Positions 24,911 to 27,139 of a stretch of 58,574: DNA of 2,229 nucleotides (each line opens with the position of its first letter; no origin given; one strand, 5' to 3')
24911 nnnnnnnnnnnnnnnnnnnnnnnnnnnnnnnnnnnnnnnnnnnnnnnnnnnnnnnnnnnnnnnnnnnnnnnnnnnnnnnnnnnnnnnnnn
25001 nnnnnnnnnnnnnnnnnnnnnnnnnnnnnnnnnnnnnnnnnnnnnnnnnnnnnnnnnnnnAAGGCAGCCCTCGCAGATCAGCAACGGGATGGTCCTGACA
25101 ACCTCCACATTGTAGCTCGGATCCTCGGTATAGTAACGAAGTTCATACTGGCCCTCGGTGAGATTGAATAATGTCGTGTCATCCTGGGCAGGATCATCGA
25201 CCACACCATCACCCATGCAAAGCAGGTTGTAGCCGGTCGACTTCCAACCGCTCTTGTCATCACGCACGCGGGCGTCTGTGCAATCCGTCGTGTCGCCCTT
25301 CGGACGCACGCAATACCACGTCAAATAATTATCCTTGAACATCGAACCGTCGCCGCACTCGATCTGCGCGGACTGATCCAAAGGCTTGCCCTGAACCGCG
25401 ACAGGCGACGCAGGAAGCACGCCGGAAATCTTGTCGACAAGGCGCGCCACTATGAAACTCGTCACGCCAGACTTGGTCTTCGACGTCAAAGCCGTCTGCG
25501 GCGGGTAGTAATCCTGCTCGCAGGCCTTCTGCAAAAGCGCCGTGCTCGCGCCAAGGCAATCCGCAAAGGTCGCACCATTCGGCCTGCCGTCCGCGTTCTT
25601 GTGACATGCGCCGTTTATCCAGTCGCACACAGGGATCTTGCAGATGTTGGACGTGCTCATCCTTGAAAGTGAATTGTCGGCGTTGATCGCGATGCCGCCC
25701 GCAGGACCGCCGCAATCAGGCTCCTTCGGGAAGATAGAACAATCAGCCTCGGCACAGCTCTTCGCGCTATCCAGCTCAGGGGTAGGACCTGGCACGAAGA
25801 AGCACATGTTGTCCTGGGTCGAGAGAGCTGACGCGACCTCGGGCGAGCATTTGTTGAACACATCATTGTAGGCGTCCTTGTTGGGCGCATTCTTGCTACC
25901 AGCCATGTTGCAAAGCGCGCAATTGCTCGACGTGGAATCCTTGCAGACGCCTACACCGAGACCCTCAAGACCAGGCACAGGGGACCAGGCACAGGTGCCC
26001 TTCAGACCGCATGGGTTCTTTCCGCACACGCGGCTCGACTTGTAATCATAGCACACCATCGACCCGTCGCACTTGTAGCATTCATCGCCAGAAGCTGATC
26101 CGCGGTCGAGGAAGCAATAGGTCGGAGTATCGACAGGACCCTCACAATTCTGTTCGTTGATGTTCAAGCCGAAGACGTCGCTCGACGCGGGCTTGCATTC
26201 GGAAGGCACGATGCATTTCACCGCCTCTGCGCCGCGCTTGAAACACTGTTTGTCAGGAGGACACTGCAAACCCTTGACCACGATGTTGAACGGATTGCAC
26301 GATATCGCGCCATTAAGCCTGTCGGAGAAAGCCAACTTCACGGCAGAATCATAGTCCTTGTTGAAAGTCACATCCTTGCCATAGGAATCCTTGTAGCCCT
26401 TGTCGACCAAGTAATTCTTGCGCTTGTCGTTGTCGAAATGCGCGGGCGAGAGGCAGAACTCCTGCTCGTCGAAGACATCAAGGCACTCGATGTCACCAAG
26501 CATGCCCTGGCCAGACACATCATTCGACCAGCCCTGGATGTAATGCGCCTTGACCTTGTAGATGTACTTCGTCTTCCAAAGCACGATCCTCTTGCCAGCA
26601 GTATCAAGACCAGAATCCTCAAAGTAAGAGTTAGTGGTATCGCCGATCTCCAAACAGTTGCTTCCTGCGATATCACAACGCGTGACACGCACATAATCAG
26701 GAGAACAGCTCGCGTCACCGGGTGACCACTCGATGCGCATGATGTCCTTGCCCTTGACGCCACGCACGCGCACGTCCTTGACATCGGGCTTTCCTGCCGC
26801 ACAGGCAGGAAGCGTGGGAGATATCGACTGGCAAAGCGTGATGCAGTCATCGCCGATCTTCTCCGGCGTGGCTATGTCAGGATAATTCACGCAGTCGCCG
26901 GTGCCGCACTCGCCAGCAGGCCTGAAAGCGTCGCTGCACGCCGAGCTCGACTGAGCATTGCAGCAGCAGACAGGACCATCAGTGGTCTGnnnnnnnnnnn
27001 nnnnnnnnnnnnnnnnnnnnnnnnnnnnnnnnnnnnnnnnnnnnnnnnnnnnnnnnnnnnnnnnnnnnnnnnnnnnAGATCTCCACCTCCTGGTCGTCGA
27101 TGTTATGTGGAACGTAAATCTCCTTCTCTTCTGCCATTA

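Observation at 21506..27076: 1856-aa Cys-rich single-pass surface giant with a TTG start and a long cytoplasmic tail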

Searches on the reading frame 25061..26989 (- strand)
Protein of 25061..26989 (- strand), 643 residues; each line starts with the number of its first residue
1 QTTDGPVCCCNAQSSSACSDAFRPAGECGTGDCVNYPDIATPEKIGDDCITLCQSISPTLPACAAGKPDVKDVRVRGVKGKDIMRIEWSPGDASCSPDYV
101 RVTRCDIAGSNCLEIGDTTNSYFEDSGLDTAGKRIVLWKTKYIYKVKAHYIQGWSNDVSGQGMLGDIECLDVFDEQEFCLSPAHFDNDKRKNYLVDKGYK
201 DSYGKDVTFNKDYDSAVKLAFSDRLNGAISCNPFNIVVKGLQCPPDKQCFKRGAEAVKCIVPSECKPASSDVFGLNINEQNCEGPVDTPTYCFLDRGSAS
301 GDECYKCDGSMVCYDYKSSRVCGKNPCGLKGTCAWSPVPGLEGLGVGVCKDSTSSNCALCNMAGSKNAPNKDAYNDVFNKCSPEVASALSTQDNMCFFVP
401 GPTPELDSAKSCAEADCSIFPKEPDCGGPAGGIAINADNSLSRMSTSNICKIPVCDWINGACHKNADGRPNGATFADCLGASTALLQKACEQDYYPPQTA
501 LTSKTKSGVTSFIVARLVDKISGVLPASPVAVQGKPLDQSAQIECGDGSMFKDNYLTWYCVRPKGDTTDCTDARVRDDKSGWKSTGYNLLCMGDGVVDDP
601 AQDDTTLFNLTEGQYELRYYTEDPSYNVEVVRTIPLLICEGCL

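Call 26: search_solved_structures(query=A2, max_evalue=1)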
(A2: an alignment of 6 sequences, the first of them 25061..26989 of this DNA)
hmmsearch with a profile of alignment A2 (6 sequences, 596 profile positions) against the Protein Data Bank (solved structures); distinct sequences matched with E-value up to 1: 2.
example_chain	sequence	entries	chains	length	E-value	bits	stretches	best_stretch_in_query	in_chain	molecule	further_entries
3mpc_A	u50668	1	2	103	0.0076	18.2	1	92-153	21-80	Fn3-like protein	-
5g56_A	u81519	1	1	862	0.4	12.6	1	93-152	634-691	CARBOHYDRATE BINDING FAMILY 6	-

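Call 35: search_protein_representatives(alignment_id=A2)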
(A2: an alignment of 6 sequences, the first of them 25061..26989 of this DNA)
Query: 6 sequences, 596 profile positions. Proteins with E-value up to 0.001 (for the whole library): 3612; up to 1e-10: 1254; up to 1e-30: 250. The best 150 are listed.
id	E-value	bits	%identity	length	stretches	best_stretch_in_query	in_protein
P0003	1.3e-217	740.8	-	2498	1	5-594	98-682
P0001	1.2e-211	721.0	-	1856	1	9-596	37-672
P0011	1.3e-210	717.6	-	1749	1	5-594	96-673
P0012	4.9e-200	682.7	-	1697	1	5-595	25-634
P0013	7.1e-192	655.8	-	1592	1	5-596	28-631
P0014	2.3e-187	640.8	-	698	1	5-595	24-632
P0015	1.8e-176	604.9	-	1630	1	6-596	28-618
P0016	3.3e-174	597.4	-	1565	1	5-595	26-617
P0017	9.1e-164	562.9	-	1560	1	9-593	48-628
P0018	1.1e-163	562.7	-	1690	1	8-596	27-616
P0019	2.5e-162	558.1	-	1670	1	4-595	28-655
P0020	4.7e-162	557.3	-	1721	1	5-588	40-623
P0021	2.9e-161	554.6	-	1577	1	5-596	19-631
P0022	1.1e-160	552.7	-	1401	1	7-595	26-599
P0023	4.1e-160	550.9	-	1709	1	5-596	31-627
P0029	1.3e-150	519.5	-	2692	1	7-595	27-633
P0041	1.1e-141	490.0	-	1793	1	5-596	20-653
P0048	4.1e-139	481.5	-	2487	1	2-592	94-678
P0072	3.2e-122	425.7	-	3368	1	5-593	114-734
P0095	1.3e-103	364.3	-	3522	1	5-590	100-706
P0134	7.4e-70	252.8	-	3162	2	161-590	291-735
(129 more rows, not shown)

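Call 41: find_related_loci(query=A2, collection=genome_contigs, flank=10000)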
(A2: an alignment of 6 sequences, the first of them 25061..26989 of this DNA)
Query A2 (643 aa) in genome_contigs; peptide patterns used: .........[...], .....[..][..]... (x = any residue, [..] = any of these).
63 stretches matched a pattern; 49 encode a relative of the query (tblastn E <= 1e-3); 49 distinct loci.
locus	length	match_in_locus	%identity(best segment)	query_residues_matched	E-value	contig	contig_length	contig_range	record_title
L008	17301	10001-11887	38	8-642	9e-131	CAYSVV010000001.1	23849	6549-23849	MAG TPA_asm: uncultured Methanosarcinales archaeon isolate binchicken_co171_133 genome assembly, contig: NODE_232_length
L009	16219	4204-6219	36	8-642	2e-111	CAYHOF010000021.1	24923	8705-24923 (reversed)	MAG TPA_asm: uncultured Methanosarcinales archaeon isolate ERP119705_co14_509 genome assembly, contig: NODE_1700_length_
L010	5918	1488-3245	30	8-642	5e-69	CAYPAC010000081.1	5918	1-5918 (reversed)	MAG TPA_asm: uncultured Methanosarcinales archaeon isolate binchicken_co38_1178 genome assembly, contig: NODE_28300_leng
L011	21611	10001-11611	32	57-642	1e-67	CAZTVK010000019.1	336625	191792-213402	MAG TPA_asm: uncultured Methanosarcinales archaeon isolate binchicken_co165_273 genome assembly, contig: k141_2390770, w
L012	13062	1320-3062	31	5-642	2e-67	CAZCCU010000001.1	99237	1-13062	MAG TPA_asm: uncultured Methanosarcinales archaeon isolate SRP119689_co1_339 genome assembly, contig: NODE_181_length_99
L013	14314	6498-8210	32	15-642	6e-66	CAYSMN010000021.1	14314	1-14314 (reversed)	MAG TPA_asm: uncultured Methanosarcinales archaeon isolate SRP119689_co1_35 genome assembly, contig: NODE_6061_length_14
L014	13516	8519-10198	31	23-642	1e-65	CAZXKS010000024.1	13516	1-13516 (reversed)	MAG TPA_asm: uncultured Methanosarcinales archaeon isolate SRP119689_co1_299 genome assembly, contig: NODE_6643_length_1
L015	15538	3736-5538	29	8-642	8e-65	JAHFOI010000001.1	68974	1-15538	MAG: Candidatus Woesearchaeota archaeon isolate nzgw50 NODE_237_length_68975_cov_3.718259, whole genome shotgun sequence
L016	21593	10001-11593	30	60-642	2e-64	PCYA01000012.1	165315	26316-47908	MAG: Candidatus Woesearchaeota archaeon CG10_big_fil_rev_8_21_14_0_10_37_12 CG10_8_21_14_0.10_scaffold_151_c, whole geno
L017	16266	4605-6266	31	49-642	2e-63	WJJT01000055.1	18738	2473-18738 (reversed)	MAG: Candidatus Woesearchaeota archaeon isolate Bin_031 k141_4339637, whole genome shotgun sequence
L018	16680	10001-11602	30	68-642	2e-63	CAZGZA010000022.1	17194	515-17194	MAG TPA_asm: uncultured Methanosarcinales archaeon isolate binchicken_co266_187 genome assembly, contig: NODE_5462_lengt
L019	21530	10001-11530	29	73-642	2e-63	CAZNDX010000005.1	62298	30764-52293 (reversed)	MAG TPA_asm: uncultured Methanosarcinales archaeon isolate binchicken_co130_36 genome assembly, contig: NODE_762_length_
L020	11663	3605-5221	32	49-642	8e-62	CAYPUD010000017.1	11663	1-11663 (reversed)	MAG TPA_asm: uncultured Methanosarcinales archaeon isolate binchicken_co256_398 genome assembly, contig: NODE_14207_leng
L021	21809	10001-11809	28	8-642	4e-60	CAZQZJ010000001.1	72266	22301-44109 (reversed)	MAG TPA_asm: uncultured Methanosarcinales archaeon isolate binchicken_co248_369 genome assembly, contig: NODE_247_length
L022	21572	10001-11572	30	67-642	1e-58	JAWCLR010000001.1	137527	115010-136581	MAG: Candidatus Woesearchaeota archaeon isolate JZ-2_201705_bins_23 JZ-2_201705_bins_23_scaffold_1, whole genome shotgun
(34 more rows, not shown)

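Call 47: find_homologous_proteins(query=A2, max_evalue=1e-10)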
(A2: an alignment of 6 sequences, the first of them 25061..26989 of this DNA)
Query A2 (6 sequences): 5415 candidates shared short words with the query, none scored E <= 1e-10.

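Call 62: predict_structure(alignment_id=A4)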
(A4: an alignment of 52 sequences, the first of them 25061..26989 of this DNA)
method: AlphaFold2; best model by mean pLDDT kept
length: 643 residues; sequences in the alignment: 52
mean_pLDDT: 87.9   pTM: 0.80
mean pLDDT of the five models: 87.9, 86.3, 86.1, 86.1, 85.8
residues with pLDDT >= 90: 420; 70-90: 157; 50-70: 56; < 50: 10
segments of 3 or more residues with pLDDT < 50: 1-3
pLDDT, mean of each block of 10 residues (from residue 1): 62 75 68 57 64 66 76 95 93 87 93 86 85 84 95 92 96 93 92 93 88 95 96 96 97 94 77 77 93 90 93 96 94 95 95 94 94 93 97 94 93 94 94 96 95 96 93 80 89 94 81 89 82 67 74 91 91 90 93 88 82 94 96 90 67
secondary structure, 60 per line:
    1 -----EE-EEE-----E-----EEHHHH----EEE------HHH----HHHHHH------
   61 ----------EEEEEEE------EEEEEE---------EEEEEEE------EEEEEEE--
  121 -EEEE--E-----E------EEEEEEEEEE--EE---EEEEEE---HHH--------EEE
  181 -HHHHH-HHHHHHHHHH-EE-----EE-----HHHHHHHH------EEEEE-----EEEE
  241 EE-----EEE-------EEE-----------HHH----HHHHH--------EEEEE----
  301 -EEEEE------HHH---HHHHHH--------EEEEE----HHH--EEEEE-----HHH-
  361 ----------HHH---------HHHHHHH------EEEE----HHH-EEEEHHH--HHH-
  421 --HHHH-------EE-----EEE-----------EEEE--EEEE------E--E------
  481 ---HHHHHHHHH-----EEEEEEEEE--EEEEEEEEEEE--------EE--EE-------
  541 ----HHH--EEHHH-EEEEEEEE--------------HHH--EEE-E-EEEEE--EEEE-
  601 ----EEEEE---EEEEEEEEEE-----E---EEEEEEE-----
elements in order: E9-11 H25-28 E33-35 H49-54 E71-77 E84-89 E99-105 E112-118 E122-125 E141-150 E158-163 E178-180 H182-186 H188-197 H213-220 E227-231 E237-242 E248-250 E258-260 H279-283 E292-296 E302-306 H319-324 E333-337 E347-351 H383-389 E396-399 E408-411 H423-426 E441-443 E455-458 E461-464 H484-492 E498-506 E509-519 E556-563 E583-585 E589-593 E596-599 E605-609 E613-622 E632-638

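Call 64: fold_search(model_id=the predicted structure, library=pdb)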
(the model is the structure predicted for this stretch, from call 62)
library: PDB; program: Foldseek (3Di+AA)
matches with E <= 10: 1760; with E <= 0.001: 15
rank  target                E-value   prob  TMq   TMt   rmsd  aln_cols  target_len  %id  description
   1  9bfs_A                1.4e-05  0.87  0.14  0.07  36.2       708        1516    7  Cryo-EM structure of Sevenless extracellular domain (dimer, pH 6.6) (released 2025-01-29)
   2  7jgt                  2.8e-05  1.00  0.12  0.73   3.5       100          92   20  Crystal Structure of FN3tt (released 2021-07-21)
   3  6ygn_A                2.0e-04  1.00  0.12  0.14   3.5       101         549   19  Titin kinase and its flanking domains (released 2021-04-07)
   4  2nzi_A                3.0e-04  1.00  0.12  0.26   3.5       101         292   19  Crystal structure of domains A168-A170 from titin (released 2007-02-13)
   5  10ft_A                3.1e-04  0.54  0.13  0.15  29.6       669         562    8  Cryo-EM structure of receptor tyrosine kinase ROS1 in complex with NELL2 (released 2026-02-25)
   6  9ozh_D                3.5e-04  0.47  0.14  0.06  29.3       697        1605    8  Cryo-EM structure of 1:2:1 ROS1/NEL/NICOL holo-complex, conformation 2. (released 2026-02-25)
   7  9bfq_A                4.6e-04  0.54  0.14  0.10  33.7       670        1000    9  Cryo-EM structure of Sevenless in complex with Bride of Sevenless (released 2025-01-29)
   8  8os3                  5.4e-04  1.00  0.12  0.64   3.9       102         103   14  Crystal structure of the titin domain Fn3-11 (released 2023-08-23)
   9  6hyf_C                7.1e-04  1.00  0.11  0.67   3.6        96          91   14  Crystal structure of the third FNIII domain from rat beta4 integrin, a binding site for periaxin (released 2019-05-08)
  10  3tes_A                7.9e-04  1.00  0.12  0.71   3.5        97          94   18  Crystal Structure of Tencon (released 2012-05-16)
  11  2crz_MODEL_1_A        7.9e-04  1.00  0.13  0.59   4.5       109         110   15  Solution structure of the fifth FNIII domain of human fibronectin type III domain containing protein 3a (released 2005-11-20)
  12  5fm4_B                8.9e-04  1.00  0.12  0.63   3.2       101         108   17  Structure of the C-terminally extended domain My4 of human myomesin (space group P21) (released 2016-11-23)
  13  4wtw_A                9.4e-04  1.00  0.13  0.70   3.4       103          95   14  Crystal structure of the third FnIII domain of integrin beta4 (released 2015-02-11)
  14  2gys_B                9.9e-04  0.66  0.12  0.18  30.9       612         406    9  2.7 A structure of the extracellular domains of the human beta common receptor involved in IL-3, IL-5, and GM-CSF sign (released 2006-06-20)
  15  9pwq_A                9.9e-04  0.44  0.13  0.07  27.9       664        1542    9  Cryo-EM structure of receptor tyrosine kinase ROS1 extracellular domain in complex with NELL2 (released 2026-02-25)
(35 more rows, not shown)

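Call 84: fold_search(model_id=the predicted structure, library=viral)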
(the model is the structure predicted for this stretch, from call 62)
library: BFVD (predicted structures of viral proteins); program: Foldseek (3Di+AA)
matches with E <= 10: 1099; with E <= 0.001: 10
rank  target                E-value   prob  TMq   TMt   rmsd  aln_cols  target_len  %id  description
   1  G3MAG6                5.6e-05  0.57  0.10  0.06  32.3       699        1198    9  Gp425 [Bacillus phage G]
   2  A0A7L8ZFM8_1          9.1e-05  0.75  0.13  0.08  27.5       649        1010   10  (no name in the UniProt tables at hand)
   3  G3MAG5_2              1.6e-04  0.51  0.11  0.09  30.8       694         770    8  Gp424 [Bacillus phage G]
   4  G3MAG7                1.7e-04  0.69  0.13  0.08  24.9       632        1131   10  Gp426 [Bacillus phage G]
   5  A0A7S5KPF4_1          2.9e-04  0.77  0.13  0.08  20.8       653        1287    9  Host specificity protein J [Bacteriophage DSS3_VP1]
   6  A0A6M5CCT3            3.4e-04  0.99  0.13  0.07  15.4       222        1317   12  Tail protein [Vibrio phage Vc1]
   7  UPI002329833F         4.7e-04  0.72  0.13  0.09  40.6       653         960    8  (no name look-up for this kind of identifier)
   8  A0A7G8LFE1            5.6e-04  0.35  0.14  0.08  31.1       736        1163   10  (no name in the UniProt tables at hand)
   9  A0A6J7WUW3            8.7e-04  1.00  0.13  0.09  15.4       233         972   12  Fibronectin type-III domain-containing protein [uncultured Caudovirales phage]
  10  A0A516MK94            9.7e-04  0.25  0.13  0.12  43.9       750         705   10  (no name in the UniProt tables at hand)
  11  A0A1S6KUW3            1.0e-03  0.41  0.13  0.09  49.7       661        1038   10  Tail protein [Providencia phage vB_PreS_PR1]
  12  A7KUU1                1.1e-03  0.99  0.15  0.16  18.2       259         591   11  (no name in the UniProt tables at hand)
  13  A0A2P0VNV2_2          1.1e-03  0.25  0.12  0.06  36.6       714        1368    9  Fibronectin type III domain-containing protein [Tetraselmis virus 1]
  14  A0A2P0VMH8            1.1e-03  0.18  0.10  0.05  27.2       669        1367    9  Putative fibronectin type III domain-containing protein [Tetraselmis virus 1]
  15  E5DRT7                1.1e-03  1.00  0.14  0.12   7.6       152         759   17  Gp7a baseplate wedge initiator [Aeromonas phage 65]
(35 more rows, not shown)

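Call 100: list_cluster_members(proteins=[P0012, P0015, P0019, P0022, P0029, P0041, P0048, P0072, P0095, P0134])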
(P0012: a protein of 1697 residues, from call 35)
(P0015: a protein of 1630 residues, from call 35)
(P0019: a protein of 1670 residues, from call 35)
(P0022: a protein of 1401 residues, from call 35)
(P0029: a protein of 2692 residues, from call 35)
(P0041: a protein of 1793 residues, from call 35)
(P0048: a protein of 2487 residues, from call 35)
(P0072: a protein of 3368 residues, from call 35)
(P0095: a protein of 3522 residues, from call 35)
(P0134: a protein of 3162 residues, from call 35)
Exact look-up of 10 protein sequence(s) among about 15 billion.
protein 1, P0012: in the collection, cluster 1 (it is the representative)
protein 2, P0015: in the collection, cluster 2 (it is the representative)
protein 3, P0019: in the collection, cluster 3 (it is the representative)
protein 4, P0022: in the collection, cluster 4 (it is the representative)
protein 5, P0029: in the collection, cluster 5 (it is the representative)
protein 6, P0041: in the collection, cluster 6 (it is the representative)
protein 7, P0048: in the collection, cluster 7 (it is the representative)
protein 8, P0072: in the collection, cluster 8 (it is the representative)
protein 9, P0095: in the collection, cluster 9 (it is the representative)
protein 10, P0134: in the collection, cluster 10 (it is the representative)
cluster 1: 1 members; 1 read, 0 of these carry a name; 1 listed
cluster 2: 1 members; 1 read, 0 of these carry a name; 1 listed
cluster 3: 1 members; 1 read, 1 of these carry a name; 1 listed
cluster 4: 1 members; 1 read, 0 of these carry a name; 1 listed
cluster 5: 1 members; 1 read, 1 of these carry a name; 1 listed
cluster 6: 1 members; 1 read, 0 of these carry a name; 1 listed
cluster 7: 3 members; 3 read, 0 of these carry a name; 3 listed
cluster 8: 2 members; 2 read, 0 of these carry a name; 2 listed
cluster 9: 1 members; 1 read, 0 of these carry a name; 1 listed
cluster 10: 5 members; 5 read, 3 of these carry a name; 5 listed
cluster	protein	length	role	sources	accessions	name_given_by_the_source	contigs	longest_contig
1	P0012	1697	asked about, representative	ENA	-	-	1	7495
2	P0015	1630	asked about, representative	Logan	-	-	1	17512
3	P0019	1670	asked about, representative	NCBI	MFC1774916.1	hypothetical protein ACFLZN_01220 [Nanoarchaeota archaeon]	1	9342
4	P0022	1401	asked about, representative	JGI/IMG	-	-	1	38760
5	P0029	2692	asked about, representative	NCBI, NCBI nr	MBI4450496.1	hypothetical protein HY642_00850 [Candidatus Woesearchaeota archaeon] | hypothetical protein [Candidatus Woesearchaeota archaeon]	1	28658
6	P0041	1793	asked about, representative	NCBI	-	-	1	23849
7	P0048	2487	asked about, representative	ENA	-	-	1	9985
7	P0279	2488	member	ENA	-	-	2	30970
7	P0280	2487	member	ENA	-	-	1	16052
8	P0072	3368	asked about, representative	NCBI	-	-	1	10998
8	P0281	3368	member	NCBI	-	-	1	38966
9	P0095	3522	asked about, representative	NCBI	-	-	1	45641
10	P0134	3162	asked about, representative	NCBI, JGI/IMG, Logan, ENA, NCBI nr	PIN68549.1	hypothetical protein COV93_09035 [Candidatus Woesearchaeota archaeon ... | MAG: hypothetical protein COV93_09035 [Candidatus Woesearchaeota archaeon ...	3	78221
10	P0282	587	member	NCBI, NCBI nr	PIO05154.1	hypothetical protein COT47_06100 [Candidatus Woesearchaeota archaeon ... | MAG: hypothetical protein COT47_06100 [Candidatus Woesearchaeota archaeon ...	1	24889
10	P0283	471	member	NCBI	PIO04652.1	hypothetical protein COT47_08115, partial [Candidatus Woesearchaeota archaeon ...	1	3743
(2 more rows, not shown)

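Call 104: find_related_loci(query=A2, collection=viral_contigs, flank=5000)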
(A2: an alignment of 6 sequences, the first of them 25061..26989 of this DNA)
Query A2 (643 aa) in viral_contigs; peptide patterns used: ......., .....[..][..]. (x = any residue, [..] = any of these).
41 stretches matched a pattern, but none encodes a relative of the query by tblastn (E <= 1e-3).
